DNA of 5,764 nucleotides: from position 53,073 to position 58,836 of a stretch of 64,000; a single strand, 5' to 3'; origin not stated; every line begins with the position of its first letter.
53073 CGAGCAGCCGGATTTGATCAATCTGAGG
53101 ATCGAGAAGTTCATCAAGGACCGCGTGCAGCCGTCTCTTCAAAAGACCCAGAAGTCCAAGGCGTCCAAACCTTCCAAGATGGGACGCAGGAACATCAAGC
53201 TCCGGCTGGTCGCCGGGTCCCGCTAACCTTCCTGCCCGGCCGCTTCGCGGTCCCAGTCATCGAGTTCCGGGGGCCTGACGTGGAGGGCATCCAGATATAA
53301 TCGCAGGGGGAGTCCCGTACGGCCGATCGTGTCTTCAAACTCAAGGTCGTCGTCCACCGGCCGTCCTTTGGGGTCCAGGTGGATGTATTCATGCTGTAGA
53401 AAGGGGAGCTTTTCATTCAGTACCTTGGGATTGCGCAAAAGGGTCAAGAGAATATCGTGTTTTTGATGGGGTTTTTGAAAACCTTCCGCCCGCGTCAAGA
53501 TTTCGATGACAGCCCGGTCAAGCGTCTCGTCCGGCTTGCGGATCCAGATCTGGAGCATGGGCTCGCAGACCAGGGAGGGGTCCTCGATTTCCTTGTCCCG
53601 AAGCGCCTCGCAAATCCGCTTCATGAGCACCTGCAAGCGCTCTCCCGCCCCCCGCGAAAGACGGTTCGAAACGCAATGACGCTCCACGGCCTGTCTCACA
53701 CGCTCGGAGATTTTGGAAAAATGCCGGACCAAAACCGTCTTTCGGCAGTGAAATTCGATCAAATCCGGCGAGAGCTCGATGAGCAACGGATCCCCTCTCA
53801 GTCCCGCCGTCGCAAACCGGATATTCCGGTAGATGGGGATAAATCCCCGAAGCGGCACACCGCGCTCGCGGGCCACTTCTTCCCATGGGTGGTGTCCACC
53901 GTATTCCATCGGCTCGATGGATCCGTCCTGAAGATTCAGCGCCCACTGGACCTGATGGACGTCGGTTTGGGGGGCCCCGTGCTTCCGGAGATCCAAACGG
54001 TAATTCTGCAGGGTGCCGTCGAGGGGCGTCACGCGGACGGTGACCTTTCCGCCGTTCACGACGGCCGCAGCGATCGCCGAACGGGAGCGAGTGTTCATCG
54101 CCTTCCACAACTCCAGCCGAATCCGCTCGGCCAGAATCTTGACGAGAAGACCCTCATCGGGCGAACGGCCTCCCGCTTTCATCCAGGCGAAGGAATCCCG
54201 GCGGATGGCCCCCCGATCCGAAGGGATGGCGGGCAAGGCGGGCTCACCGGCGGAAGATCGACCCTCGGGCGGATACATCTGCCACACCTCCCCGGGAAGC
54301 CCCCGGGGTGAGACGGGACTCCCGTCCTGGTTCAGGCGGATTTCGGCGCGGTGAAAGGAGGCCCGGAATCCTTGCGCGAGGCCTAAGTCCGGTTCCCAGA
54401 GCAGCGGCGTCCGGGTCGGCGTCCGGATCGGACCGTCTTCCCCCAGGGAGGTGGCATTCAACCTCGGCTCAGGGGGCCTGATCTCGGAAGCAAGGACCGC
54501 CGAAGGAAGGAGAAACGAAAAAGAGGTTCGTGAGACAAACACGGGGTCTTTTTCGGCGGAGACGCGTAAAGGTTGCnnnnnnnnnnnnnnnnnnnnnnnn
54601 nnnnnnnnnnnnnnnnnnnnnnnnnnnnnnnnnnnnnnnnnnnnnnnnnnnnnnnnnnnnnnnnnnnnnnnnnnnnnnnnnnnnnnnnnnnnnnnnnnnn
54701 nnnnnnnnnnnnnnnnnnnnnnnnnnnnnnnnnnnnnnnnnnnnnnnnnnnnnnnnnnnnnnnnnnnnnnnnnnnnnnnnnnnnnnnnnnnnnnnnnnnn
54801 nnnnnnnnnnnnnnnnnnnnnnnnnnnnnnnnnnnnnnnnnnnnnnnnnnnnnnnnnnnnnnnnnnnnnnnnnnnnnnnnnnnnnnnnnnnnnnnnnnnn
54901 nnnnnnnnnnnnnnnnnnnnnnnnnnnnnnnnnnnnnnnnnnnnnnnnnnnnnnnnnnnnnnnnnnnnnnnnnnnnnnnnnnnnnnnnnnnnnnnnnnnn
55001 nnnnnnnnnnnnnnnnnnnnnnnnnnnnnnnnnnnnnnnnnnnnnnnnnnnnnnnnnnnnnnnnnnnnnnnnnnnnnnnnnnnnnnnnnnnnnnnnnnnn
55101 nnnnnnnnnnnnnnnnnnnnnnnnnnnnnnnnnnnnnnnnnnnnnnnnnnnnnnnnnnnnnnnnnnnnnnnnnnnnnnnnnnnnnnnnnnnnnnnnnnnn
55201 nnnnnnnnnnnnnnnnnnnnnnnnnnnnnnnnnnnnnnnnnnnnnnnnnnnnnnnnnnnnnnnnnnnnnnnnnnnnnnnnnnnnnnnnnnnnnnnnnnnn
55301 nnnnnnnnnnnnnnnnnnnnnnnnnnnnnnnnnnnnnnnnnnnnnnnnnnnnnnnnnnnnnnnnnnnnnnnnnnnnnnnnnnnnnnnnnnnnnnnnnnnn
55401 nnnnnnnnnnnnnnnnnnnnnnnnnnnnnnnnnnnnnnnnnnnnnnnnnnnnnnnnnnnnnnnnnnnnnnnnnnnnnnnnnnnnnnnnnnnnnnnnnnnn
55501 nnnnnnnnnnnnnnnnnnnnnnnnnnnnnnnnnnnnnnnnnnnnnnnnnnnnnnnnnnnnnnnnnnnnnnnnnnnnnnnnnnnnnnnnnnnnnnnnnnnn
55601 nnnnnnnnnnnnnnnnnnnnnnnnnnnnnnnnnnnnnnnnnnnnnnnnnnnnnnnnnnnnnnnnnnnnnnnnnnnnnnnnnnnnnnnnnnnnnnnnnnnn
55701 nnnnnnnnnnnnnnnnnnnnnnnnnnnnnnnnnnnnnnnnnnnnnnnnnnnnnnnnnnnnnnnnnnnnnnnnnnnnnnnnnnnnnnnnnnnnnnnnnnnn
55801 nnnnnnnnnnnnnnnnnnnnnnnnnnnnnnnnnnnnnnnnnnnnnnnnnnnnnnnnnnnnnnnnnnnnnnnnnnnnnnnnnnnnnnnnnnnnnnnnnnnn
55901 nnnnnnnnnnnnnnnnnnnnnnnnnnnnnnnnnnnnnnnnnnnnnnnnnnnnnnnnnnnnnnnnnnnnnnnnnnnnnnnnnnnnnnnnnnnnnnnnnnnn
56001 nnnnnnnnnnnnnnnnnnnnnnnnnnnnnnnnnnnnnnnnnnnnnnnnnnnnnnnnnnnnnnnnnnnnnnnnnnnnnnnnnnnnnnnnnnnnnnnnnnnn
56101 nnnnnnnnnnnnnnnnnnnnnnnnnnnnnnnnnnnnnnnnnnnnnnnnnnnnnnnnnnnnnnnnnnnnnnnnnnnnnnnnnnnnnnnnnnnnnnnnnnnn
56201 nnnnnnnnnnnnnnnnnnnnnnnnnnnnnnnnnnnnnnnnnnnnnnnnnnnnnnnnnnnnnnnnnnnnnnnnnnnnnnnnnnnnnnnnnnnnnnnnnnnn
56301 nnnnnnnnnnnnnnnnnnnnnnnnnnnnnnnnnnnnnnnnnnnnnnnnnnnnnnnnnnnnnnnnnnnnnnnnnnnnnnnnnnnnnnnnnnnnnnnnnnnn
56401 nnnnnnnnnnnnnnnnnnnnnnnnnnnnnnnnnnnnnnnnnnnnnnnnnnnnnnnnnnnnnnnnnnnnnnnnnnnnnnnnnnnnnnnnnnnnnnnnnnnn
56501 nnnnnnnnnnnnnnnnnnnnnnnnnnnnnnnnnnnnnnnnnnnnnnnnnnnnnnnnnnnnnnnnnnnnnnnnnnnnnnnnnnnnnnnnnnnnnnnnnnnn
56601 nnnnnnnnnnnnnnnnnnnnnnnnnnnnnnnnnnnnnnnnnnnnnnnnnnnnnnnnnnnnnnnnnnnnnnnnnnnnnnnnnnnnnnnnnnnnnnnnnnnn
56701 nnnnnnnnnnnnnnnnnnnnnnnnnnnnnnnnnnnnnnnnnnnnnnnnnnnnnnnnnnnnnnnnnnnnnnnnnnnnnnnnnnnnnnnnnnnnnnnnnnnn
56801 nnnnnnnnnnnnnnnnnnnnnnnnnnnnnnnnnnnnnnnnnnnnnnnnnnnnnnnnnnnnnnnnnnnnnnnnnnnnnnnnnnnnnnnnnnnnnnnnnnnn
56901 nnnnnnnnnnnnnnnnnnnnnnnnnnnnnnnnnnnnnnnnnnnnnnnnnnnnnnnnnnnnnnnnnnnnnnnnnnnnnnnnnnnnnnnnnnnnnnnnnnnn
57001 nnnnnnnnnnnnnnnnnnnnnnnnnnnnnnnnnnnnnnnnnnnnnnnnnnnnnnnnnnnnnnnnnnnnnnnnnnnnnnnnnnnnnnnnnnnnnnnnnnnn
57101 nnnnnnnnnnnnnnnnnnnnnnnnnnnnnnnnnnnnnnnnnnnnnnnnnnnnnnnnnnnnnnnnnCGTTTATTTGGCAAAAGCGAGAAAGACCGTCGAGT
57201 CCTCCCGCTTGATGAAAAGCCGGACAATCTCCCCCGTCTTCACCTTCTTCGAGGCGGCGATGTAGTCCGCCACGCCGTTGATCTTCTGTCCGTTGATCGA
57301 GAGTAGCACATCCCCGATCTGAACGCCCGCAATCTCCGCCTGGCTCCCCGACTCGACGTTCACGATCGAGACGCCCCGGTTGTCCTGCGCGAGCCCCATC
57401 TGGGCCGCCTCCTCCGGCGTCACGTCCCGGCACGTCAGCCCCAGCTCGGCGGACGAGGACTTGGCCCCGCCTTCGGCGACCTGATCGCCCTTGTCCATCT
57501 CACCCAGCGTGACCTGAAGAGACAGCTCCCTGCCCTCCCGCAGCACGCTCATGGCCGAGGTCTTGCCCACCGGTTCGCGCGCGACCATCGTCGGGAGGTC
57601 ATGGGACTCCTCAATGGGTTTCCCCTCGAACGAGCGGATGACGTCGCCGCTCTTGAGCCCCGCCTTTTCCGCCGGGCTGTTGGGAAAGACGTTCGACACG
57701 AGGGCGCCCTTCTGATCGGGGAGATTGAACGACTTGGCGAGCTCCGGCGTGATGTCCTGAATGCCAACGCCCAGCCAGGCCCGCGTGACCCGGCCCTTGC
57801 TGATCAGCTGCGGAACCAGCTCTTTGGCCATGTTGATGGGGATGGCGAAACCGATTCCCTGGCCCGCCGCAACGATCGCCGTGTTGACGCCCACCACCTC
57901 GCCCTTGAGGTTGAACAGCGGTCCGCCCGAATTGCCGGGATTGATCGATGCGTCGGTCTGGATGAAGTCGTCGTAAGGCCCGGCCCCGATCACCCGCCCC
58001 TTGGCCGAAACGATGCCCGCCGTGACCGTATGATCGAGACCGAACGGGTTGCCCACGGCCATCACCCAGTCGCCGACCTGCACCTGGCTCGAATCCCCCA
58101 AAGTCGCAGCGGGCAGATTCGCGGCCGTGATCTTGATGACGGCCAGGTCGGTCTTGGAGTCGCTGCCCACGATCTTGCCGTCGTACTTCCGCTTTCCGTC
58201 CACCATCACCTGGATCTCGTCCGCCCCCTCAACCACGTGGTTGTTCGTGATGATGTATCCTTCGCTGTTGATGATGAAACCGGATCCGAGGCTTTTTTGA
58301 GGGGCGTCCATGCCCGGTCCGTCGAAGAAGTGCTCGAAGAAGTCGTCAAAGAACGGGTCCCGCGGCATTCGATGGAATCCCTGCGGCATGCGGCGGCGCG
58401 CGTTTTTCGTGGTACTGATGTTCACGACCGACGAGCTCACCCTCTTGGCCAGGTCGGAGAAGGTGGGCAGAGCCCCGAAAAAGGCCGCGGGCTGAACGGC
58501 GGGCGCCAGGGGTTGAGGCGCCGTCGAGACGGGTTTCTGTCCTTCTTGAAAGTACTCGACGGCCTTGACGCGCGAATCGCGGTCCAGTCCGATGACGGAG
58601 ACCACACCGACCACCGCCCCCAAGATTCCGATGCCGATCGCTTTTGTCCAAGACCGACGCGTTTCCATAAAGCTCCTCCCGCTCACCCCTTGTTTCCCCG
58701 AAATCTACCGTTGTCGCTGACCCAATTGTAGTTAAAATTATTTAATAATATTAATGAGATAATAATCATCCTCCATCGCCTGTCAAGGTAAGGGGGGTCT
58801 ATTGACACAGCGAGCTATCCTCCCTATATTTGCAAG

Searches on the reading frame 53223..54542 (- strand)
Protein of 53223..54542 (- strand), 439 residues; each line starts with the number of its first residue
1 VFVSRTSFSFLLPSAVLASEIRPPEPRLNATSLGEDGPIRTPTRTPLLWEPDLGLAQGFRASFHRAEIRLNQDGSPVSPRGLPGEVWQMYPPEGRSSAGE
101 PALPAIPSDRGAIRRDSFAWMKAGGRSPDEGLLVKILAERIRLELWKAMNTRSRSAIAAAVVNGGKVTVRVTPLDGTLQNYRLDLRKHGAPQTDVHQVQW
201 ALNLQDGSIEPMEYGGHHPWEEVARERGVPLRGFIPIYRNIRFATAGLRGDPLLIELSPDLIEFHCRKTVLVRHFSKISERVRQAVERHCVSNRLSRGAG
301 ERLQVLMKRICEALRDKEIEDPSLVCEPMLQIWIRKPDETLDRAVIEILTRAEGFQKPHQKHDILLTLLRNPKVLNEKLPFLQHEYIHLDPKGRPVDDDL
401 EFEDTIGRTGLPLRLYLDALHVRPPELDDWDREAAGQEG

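Call 10: search_protein_families(library=pfam, proteins=[window:53223-54542:-], max_evalue=0.01)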
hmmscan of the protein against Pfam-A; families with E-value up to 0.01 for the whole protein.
window:53223-54542:- (439 aa): 0 families

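Call 46: search_protein_families(library=ncbifam, proteins=[window:53223-54542:-], max_evalue=0.1)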
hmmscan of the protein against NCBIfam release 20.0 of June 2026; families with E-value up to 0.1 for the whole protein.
window:53223-54542:- (439 aa): 0 families

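Call 47: search_protein_families(library=padloc, proteins=[window:53223-54542:-], max_evalue=0.1)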
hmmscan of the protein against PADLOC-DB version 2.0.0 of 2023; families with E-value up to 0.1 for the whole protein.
window:53223-54542:- (439 aa): 0 families

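Call 66: find_homologous_proteins(query=window:53223-54542:-, max_evalue=0.001)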
Query window:53223-54542:- (439 aa): 1 proteins with E <= 0.001 among 8000 candidates.
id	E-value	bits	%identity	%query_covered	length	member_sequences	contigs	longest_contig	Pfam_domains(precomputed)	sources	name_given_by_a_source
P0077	1.2e-279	945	100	94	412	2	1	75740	-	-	-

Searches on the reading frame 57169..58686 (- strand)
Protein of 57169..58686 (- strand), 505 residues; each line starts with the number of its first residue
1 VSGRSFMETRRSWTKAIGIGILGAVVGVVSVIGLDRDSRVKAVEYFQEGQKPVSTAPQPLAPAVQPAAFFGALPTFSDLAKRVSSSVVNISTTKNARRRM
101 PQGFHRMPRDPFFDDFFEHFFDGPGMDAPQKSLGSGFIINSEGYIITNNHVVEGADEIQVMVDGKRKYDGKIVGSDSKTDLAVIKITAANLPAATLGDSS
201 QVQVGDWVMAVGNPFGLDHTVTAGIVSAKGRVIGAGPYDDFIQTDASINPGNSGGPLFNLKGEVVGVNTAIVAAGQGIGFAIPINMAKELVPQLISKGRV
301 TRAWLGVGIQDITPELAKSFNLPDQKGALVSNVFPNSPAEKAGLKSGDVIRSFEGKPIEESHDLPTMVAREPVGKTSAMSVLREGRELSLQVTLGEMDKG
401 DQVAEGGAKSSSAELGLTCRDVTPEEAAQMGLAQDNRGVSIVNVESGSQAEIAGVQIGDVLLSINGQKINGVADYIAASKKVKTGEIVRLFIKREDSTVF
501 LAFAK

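Call 10: search_protein_families(library=pfam, proteins=[window:57169-58686:-], max_evalue=0.01)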
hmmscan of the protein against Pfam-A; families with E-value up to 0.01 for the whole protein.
window:57169-58686:- (505 aa): 10 families
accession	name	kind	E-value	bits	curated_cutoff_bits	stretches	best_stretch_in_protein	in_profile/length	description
PF13365.12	Trypsin_2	-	5e-37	128.3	27.6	1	134-267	1-144/144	Trypsin-like peptidase domain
PF13180.12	PDZ_2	-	9.1e-26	90.4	27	2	305-394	3-80/80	PDZ domain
PF00089.32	Trypsin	-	2.9e-22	80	20.6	1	133-289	26-218/220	Trypsin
PF17820.7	PDZ_6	-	4.5e-19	68.4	27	2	441-494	2-54/54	PDZ domain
PF00595.29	PDZ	-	7.3e-18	65.2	23.2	2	415-492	12-80/81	PDZ domain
PF19805.5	DUF6288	-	0.0018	17.9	26.3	0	439-470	3-33/402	Family of unknown function (DUF6288)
PF10459.15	Peptidase_S46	-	0.0026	17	22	0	244-268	626-650/698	Peptidase S46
PF14685.13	PDZ_Tricorn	-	0.0044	17.4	25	0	453-496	36-80/88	Tricorn protease PDZ domain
PF04495.20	GRASP55_65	-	0.0055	17.4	27.7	0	326-370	43-88/138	GRASP55/65 PDZ-like domain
PF11874.13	DUF3394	-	0.0068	16.5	28.2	0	370-465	59-149/181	Domain of unknown function (DUF3394)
